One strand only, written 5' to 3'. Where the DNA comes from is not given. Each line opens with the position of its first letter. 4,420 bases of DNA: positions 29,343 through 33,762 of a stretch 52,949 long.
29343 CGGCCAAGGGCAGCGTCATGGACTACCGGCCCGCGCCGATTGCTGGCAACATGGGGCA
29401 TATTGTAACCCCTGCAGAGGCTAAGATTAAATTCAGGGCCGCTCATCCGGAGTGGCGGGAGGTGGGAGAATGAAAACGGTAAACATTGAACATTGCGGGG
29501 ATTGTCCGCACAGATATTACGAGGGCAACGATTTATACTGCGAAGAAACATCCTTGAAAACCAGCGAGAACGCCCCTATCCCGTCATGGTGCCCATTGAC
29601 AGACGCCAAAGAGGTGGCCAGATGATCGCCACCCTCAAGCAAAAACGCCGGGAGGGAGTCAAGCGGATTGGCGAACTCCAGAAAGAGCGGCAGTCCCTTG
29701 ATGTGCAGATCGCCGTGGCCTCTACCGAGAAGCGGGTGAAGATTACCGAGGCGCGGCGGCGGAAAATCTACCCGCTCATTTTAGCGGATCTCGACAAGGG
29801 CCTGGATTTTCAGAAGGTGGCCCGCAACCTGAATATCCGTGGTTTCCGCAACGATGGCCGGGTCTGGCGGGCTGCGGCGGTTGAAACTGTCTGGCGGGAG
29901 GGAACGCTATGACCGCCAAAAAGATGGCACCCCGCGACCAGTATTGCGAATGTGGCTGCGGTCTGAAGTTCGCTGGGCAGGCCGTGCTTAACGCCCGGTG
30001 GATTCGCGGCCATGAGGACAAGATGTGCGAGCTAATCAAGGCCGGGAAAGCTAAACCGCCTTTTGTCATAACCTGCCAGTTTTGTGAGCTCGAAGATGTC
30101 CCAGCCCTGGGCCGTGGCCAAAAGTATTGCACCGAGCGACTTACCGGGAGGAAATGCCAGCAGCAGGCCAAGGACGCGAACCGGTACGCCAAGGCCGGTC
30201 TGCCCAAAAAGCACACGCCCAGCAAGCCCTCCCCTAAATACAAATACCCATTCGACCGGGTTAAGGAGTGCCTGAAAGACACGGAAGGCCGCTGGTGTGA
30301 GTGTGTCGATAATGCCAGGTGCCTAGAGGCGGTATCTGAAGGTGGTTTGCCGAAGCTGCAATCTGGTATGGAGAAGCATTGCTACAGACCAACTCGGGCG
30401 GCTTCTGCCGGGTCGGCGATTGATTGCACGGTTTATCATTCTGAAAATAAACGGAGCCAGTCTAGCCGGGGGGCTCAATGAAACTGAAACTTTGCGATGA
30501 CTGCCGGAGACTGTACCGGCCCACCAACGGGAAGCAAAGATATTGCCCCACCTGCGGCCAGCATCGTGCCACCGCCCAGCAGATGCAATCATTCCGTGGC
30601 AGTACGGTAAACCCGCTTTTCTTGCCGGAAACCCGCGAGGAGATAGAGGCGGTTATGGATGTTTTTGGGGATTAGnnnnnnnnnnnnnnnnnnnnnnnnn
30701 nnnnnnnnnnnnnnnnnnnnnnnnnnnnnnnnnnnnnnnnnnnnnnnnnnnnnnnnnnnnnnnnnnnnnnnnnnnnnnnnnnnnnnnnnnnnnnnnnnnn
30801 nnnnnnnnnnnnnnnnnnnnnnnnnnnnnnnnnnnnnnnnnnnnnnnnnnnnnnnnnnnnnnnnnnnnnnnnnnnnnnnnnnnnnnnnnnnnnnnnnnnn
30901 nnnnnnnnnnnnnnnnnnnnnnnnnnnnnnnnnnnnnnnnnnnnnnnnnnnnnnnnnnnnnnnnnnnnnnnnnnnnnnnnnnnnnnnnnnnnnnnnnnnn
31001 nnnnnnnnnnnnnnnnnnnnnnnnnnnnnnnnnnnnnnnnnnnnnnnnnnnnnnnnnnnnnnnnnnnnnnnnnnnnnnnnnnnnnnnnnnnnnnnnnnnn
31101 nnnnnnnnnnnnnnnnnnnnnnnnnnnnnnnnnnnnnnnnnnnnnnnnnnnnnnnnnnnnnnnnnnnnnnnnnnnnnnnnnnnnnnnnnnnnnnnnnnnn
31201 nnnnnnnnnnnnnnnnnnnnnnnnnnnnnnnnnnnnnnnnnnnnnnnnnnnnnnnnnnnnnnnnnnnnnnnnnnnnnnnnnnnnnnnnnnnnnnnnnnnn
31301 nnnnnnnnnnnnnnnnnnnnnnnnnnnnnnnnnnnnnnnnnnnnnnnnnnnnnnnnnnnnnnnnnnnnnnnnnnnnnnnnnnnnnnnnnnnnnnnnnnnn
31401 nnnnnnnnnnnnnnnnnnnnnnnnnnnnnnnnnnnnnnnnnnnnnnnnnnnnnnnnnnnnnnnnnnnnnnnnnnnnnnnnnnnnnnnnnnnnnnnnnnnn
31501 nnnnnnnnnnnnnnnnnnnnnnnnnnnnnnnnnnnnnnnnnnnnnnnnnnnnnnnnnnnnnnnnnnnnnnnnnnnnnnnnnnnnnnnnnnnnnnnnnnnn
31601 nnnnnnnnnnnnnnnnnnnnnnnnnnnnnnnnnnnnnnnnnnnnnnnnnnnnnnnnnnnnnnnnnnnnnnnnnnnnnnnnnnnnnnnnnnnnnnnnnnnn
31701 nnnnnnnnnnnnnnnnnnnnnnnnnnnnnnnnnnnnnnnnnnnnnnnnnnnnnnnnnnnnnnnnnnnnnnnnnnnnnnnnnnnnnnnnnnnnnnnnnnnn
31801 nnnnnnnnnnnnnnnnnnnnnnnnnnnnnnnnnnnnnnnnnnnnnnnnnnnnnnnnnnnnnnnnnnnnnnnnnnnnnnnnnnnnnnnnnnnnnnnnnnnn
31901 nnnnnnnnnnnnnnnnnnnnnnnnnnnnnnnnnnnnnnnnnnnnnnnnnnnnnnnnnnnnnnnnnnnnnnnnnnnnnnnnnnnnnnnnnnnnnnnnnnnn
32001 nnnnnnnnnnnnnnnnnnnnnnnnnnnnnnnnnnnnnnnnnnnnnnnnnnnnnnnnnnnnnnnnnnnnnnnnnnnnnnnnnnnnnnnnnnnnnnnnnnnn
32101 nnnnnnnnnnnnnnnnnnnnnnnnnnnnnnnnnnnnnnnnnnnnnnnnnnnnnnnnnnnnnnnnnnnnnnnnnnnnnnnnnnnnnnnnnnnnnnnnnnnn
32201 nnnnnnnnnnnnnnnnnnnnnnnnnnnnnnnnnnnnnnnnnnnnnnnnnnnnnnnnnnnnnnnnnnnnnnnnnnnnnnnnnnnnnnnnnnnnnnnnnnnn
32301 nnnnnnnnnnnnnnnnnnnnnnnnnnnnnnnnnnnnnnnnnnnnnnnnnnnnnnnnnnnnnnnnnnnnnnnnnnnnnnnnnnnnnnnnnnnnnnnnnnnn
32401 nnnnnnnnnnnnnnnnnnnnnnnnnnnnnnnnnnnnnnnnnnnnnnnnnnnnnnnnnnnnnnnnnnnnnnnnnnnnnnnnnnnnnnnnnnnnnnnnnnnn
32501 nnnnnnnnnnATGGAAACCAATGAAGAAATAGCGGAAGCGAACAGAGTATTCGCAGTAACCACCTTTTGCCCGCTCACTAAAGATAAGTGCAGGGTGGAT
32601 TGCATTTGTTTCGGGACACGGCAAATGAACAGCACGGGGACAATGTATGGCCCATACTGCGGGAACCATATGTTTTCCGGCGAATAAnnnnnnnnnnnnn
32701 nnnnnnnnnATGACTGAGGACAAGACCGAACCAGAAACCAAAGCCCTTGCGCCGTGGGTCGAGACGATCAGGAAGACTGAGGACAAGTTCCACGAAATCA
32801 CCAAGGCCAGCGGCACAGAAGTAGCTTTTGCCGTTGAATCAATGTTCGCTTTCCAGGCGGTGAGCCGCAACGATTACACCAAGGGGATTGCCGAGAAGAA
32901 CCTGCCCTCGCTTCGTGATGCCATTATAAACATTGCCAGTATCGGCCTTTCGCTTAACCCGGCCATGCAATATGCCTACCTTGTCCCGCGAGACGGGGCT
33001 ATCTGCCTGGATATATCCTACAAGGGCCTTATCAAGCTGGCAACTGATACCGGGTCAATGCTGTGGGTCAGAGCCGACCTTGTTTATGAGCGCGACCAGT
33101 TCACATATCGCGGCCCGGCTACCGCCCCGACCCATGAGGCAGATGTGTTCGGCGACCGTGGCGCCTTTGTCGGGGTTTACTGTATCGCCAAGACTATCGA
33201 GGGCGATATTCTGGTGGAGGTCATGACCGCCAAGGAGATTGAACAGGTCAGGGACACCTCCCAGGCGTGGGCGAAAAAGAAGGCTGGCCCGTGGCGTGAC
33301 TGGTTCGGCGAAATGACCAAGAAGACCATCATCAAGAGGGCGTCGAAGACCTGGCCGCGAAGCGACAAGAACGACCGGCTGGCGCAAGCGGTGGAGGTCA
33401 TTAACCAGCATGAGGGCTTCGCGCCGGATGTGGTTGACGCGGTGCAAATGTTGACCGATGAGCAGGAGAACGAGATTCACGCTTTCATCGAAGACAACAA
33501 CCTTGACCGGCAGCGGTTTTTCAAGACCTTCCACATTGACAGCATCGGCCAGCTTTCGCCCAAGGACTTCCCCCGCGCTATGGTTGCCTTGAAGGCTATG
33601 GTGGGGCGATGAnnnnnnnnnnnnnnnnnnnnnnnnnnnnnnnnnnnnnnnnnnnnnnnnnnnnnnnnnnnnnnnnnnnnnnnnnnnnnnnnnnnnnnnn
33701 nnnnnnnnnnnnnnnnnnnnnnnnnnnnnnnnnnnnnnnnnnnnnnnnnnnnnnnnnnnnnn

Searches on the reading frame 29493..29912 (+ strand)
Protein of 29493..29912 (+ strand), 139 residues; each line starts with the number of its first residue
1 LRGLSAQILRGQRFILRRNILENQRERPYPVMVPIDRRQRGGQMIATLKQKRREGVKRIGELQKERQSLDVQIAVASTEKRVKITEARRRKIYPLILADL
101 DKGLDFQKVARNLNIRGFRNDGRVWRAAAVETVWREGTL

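Call 15: search_protein_families(library=phrogs, proteins=[window:29493-29912:+], max_evalue=0.01)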
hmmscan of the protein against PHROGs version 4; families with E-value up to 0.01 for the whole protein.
window:29493-29912:+ (139 aa): 1 family
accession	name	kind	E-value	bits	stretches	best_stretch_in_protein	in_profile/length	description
phrog_33072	-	unknown function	0.0068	15.4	1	27-105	371-446/1066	-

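Call 16: search_protein_families(library=pfam, proteins=[window:29493-29912:+], max_evalue=0.01)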
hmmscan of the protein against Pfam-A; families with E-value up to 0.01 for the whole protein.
window:29493-29912:+ (139 aa): 0 families

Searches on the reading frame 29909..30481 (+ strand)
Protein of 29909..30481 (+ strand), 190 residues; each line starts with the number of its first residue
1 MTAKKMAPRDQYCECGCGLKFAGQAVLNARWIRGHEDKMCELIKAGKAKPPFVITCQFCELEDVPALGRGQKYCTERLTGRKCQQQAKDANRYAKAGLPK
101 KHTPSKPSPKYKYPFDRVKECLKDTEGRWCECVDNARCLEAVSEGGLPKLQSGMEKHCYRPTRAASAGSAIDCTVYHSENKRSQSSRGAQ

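Call 15: search_protein_families(library=phrogs, proteins=[window:29909-30481:+], max_evalue=0.01)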
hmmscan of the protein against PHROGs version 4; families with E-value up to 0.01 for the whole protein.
window:29909-30481:+ (190 aa): 0 families

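Call 16: search_protein_families(library=pfam, proteins=[window:29909-30481:+], max_evalue=0.01)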
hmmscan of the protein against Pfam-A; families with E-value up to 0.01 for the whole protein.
window:29909-30481:+ (190 aa): 0 families

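Call 25: find_encoding_contigs(protein=window:29909-30481:+, flank=4000, max_places=10)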
Protein window:29909-30481:+ (190 aa): 1 contig read that carries it; 1 place shown.
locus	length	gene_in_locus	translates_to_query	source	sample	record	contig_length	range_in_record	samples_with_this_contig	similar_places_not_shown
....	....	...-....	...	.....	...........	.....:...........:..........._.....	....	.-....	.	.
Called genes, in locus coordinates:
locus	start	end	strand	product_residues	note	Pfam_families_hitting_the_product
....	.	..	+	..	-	?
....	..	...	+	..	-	-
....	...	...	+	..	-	-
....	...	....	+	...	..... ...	-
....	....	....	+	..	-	-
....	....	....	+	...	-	-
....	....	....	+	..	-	-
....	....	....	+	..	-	-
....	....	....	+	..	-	-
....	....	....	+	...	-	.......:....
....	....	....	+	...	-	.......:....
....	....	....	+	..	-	-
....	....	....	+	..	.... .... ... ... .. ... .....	-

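Call 34: find_related_loci(query=window:29909-30481:+, collection=viral_contigs, flank=6000)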
Query window:29909-30481:+ (190 aa) in viral_contigs; peptide patterns used: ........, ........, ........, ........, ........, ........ (x = any residue, [..] = any of these).
No stretch of DNA in the collection matches any of the patterns.

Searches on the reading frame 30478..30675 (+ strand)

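Call 15: search_protein_families(library=phrogs, proteins=[window:30478-30675:+], max_evalue=0.01)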
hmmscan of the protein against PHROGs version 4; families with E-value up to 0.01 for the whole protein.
window:30478-30675:+ (65 aa): 1 family
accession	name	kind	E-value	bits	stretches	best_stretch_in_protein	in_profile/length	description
phrog_1333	-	unknown function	0.0087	17.2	1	4-37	101-134/166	-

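Call 16: search_protein_families(library=pfam, proteins=[window:30478-30675:+], max_evalue=0.01)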
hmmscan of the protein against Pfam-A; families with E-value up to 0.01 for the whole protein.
window:30478-30675:+ (65 aa): 3 families
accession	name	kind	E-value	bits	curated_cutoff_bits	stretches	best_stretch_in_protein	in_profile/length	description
PF18912.6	DZR_2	-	0.0021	18.3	27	1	4-32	22-48/56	Double zinc ribbon domain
PF14319.11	Zn_Tnp_IS91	-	0.006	17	26.3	1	4-32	39-68/90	Transposase zinc-binding domain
PF01155.25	HypA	-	0.0087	16.5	28.9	1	5-38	72-104/112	Hydrogenase/urease nickel incorporation, metallochaperone, hypA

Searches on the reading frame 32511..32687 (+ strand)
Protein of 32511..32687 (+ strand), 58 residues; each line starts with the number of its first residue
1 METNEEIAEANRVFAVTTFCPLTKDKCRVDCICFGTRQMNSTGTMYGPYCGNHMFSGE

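Call 15: search_protein_families(library=phrogs, proteins=[window:32511-32687:+], max_evalue=0.01)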
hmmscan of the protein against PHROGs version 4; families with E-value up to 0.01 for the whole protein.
window:32511-32687:+ (58 aa): 0 families

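Call 16: search_protein_families(library=pfam, proteins=[window:32511-32687:+], max_evalue=0.01)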
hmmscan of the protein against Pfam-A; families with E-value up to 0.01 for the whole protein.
window:32511-32687:+ (58 aa): 0 families

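Call 24: find_encoding_contigs(protein=window:32511-32687:+, flank=4000, max_places=10)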
Protein window:32511-32687:+ (58 aa): 1 contig read that carries it; 1 place shown.
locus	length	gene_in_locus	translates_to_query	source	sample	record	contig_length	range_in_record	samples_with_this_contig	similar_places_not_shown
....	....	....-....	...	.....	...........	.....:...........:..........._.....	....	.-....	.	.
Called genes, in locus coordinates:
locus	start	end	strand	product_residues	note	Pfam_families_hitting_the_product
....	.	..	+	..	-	?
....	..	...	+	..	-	-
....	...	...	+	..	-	-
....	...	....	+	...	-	-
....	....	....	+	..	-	-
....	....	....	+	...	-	-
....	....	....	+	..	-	-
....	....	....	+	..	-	-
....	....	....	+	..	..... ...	-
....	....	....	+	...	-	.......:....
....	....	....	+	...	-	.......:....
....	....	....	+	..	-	-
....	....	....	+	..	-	-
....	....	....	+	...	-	-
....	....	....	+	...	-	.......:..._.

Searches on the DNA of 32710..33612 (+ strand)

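Call 109: search_rna_families(sources=[L040, L041, L184], threshold=evalue, max_evalue=1)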
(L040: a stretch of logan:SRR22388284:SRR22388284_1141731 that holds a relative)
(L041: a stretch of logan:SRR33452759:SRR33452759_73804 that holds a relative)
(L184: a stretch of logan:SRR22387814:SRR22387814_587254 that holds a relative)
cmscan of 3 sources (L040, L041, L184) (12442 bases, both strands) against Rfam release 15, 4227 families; matches with E-value up to 1: 0.
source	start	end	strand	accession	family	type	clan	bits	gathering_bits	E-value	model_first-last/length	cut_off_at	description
